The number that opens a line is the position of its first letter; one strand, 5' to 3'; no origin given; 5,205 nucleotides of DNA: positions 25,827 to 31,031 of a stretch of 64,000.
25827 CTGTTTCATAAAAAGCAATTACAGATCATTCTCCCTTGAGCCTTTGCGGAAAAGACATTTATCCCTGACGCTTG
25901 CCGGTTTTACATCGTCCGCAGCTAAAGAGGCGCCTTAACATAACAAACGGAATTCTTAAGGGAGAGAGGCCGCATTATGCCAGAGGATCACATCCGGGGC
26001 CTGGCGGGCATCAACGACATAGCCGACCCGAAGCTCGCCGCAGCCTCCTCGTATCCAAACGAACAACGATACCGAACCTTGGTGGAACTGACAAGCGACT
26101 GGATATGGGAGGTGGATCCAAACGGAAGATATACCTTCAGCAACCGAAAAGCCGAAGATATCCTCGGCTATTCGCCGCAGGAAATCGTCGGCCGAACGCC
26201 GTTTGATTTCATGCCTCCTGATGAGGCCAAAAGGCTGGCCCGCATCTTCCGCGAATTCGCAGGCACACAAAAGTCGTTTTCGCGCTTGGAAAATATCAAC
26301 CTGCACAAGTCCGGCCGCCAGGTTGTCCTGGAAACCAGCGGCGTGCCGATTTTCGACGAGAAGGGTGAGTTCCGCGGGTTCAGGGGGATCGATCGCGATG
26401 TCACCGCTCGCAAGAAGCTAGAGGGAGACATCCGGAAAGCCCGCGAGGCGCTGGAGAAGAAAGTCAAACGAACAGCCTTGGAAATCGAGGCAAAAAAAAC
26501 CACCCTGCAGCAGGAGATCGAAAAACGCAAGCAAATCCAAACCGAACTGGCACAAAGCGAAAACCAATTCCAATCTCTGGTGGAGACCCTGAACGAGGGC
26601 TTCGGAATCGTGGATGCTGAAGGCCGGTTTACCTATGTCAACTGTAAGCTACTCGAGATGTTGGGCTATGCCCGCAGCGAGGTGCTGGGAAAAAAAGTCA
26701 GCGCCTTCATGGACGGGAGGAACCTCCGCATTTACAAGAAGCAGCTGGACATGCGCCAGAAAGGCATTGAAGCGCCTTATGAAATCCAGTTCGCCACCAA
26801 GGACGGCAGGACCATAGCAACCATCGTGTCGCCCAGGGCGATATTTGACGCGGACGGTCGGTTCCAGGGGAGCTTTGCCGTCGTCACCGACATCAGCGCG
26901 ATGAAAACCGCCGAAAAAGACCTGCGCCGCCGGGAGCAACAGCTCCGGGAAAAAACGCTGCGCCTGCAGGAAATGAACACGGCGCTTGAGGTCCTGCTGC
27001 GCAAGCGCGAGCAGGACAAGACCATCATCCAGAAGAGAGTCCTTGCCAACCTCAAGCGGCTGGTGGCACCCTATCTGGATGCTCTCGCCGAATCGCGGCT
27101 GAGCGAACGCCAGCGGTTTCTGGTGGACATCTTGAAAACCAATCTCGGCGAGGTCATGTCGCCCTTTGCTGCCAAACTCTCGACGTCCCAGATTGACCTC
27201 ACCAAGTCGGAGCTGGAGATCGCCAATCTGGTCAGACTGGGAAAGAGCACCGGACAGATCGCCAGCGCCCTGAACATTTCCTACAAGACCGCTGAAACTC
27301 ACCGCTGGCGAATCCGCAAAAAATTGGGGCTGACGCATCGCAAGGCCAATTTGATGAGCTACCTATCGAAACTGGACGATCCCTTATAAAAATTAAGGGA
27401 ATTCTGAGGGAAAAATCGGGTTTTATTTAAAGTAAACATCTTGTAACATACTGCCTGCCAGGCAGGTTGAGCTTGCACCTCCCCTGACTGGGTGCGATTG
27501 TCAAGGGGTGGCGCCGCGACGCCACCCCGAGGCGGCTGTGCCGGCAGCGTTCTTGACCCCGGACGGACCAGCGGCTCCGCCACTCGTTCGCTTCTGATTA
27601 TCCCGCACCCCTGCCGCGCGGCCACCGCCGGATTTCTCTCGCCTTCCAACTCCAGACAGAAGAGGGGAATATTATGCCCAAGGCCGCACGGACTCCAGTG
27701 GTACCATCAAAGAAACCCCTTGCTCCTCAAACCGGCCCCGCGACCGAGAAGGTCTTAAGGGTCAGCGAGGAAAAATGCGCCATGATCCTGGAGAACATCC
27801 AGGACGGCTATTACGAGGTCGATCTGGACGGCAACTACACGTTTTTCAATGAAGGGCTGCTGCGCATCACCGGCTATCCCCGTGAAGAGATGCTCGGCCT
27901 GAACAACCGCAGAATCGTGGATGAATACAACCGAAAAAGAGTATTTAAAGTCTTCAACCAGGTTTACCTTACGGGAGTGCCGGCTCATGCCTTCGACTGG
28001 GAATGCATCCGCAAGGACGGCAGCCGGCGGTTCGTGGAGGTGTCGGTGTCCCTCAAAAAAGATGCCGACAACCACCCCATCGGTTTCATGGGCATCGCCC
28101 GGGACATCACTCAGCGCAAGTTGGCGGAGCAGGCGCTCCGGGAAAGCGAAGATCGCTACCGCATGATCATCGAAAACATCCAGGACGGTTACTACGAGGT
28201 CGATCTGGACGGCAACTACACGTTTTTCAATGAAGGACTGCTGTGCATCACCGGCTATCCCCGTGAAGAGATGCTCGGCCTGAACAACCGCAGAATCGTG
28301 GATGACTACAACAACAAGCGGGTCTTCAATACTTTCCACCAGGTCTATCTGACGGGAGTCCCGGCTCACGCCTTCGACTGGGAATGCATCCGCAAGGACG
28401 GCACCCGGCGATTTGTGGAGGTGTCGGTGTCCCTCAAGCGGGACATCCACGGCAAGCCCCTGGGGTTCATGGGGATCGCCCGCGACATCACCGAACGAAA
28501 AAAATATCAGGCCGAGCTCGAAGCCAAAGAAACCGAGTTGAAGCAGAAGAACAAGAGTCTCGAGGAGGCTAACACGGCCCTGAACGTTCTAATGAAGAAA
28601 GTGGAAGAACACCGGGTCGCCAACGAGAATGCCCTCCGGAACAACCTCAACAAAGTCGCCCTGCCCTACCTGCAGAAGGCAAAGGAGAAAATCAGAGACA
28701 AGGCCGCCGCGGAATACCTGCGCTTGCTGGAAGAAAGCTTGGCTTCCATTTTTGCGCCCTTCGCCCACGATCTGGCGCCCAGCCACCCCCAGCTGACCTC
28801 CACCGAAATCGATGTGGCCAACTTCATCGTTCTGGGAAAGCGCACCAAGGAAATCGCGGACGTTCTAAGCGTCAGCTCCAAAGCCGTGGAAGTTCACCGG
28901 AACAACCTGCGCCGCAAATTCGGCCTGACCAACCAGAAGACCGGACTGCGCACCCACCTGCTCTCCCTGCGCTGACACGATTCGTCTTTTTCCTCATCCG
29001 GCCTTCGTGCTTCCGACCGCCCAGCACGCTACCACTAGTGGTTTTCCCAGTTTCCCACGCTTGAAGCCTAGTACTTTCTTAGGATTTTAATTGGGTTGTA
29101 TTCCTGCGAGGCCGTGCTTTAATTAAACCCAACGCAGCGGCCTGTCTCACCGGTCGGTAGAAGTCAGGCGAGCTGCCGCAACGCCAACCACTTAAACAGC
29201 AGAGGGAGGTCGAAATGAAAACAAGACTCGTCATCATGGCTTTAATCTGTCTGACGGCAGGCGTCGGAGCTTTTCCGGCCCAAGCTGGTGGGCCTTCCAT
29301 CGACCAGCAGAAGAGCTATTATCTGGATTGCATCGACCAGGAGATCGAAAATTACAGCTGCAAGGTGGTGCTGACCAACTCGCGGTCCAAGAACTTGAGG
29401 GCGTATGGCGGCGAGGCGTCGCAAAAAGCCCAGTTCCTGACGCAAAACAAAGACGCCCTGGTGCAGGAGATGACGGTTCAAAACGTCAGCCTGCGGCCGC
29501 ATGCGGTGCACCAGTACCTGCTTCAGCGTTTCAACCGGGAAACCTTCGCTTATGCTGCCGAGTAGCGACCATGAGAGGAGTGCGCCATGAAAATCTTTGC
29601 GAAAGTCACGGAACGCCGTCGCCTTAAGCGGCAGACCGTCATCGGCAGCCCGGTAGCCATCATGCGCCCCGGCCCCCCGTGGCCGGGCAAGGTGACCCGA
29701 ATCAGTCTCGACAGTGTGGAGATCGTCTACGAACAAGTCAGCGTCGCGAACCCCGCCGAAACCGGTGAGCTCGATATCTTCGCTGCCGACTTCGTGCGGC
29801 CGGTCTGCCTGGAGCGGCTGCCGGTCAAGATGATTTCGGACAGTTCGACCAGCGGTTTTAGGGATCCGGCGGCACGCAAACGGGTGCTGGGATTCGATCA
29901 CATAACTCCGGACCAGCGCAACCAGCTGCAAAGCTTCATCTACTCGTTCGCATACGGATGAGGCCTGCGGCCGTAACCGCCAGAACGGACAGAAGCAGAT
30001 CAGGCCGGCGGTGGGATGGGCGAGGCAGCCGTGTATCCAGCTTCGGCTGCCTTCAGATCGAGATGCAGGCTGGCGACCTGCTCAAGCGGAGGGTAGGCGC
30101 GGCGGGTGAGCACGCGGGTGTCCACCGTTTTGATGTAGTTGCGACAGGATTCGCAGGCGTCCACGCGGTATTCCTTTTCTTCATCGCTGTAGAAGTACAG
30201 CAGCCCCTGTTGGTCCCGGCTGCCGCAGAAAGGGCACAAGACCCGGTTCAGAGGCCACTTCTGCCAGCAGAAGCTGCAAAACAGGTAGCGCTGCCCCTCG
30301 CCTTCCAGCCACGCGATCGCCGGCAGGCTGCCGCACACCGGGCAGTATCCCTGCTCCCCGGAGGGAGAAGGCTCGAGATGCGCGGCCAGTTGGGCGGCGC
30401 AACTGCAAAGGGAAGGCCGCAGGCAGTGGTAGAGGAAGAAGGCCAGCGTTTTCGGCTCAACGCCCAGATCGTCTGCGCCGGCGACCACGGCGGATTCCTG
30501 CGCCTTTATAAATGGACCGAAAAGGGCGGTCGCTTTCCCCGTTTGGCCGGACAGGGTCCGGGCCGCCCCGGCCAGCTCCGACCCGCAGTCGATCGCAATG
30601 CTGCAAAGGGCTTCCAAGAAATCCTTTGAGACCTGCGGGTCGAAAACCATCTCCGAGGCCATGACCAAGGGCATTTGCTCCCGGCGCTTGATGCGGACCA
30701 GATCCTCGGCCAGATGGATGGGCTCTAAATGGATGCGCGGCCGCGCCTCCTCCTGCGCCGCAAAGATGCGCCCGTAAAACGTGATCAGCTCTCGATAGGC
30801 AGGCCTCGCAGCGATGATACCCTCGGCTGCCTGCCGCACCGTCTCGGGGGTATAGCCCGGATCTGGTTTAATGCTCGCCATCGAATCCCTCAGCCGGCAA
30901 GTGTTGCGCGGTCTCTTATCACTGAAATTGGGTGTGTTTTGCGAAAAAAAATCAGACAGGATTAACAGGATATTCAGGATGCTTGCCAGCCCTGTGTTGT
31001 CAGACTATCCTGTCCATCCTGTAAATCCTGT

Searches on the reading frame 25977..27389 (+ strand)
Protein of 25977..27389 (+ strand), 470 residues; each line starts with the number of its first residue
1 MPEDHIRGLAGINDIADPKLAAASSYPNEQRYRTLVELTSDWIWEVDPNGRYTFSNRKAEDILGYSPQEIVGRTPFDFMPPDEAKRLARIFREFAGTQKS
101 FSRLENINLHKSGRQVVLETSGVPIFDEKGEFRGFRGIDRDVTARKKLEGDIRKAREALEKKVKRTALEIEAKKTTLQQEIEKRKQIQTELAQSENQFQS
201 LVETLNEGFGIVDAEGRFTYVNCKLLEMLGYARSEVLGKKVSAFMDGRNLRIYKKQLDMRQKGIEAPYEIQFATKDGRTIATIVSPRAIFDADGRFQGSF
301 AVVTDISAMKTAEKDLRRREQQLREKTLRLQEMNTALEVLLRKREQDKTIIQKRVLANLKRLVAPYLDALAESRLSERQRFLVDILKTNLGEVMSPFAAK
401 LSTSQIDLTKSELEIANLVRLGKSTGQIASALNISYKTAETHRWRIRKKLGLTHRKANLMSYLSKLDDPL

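Call 7: search_protein_families(library=pfam, proteins=[window:25977-27389:+], max_evalue=0.001)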
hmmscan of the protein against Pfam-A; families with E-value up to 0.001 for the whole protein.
window:25977-27389:+ (470 aa): 10 families
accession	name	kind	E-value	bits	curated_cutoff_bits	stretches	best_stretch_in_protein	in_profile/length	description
PF13426.13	PAS_9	-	9.7e-35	119.4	27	2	41-144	2-103/103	PAS domain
PF08448.16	PAS_4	-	8.8e-31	106.8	23.1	2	37-146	2-109/110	PAS fold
PF00989.32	PAS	-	9.7e-31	106.5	22.6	2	31-142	2-113/113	PAS fold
PF08447.18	PAS_3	-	6.1e-16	58.9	25.6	1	54-138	3-88/89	PAS fold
PF13188.13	PAS_8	-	7.1e-15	54.7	21.8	2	30-85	1-56/65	PAS domain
PF00196.25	GerE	-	1.2e-10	41.3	23.5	1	408-456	3-51/57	Bacterial regulatory proteins, luxR family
PF13596.12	PAS_10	-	9.1e-05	23.5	22.1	0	211-306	14-105/106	PAS domain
PF24820.1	Diguanyl_cycl_sensor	-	0.00014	22.2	28.1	0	201-268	1-68/109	Diguanylate cyclase-like sensor domain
PF12860.13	PAS_7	-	0.00015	22.3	27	0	203-251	2-51/115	PAS fold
PF14598.12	PAS_11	-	0.00019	21.8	25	0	45-113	7-74/109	PAS domain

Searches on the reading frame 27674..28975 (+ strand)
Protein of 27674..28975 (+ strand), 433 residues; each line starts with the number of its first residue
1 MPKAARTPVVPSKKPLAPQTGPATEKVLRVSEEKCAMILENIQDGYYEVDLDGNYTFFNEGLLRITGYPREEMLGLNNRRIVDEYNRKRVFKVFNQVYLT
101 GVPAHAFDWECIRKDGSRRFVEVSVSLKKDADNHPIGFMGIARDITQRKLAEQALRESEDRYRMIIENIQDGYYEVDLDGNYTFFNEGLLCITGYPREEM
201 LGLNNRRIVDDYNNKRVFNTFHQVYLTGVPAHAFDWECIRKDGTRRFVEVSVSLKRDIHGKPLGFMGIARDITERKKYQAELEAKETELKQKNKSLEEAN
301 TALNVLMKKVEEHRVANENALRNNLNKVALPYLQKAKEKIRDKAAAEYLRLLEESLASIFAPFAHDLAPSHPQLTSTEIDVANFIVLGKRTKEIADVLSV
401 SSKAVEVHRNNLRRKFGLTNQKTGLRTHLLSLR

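Call 7: search_protein_families(library=pfam, proteins=[window:27674-28975:+], max_evalue=0.001)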
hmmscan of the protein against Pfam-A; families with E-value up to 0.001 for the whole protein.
window:27674-28975:+ (433 aa): 7 families
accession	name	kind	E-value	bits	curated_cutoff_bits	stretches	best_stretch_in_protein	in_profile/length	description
PF13426.13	PAS_9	-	4.2e-32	110.9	27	2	44-147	2-103/103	PAS domain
PF00989.32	PAS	-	1e-28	100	22.6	2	161-272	2-113/113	PAS fold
PF08448.16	PAS_4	-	2.5e-22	79.6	23.1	2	39-149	1-109/110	PAS fold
PF08447.18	PAS_3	-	6.2e-17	62.1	25.6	2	56-142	2-89/89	PAS fold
PF00196.25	GerE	-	1.1e-11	44.6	23.5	1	373-421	2-50/57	Bacterial regulatory proteins, luxR family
PF13188.13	PAS_8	-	1e-10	41.5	21.8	2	38-86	6-51/65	PAS domain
PF22848.2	ASD1_dom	-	0.00059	19.9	22.2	0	27-87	152-210/239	Alpha-L-arabinofuranosidase 1 domain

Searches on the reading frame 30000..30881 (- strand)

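Call 7: search_protein_families(library=pfam, proteins=[window:30000-30881:-], max_evalue=0.001)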
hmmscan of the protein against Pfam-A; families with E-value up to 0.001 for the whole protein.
window:30000-30881:- (293 aa): 3 families
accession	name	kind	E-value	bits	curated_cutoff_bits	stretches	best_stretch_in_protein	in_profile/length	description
PF24859.1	FdhE_central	-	3.1e-08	34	27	1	179-213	1-39/39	FdhE, central domain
PF24860.1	FdhE_C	-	1.4e-06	28.8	27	1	216-288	3-78/82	FdhE, C-terminal domain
PF18912.6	DZR_2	-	0.00071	19.8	27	0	180-246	10-55/56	Double zinc ribbon domain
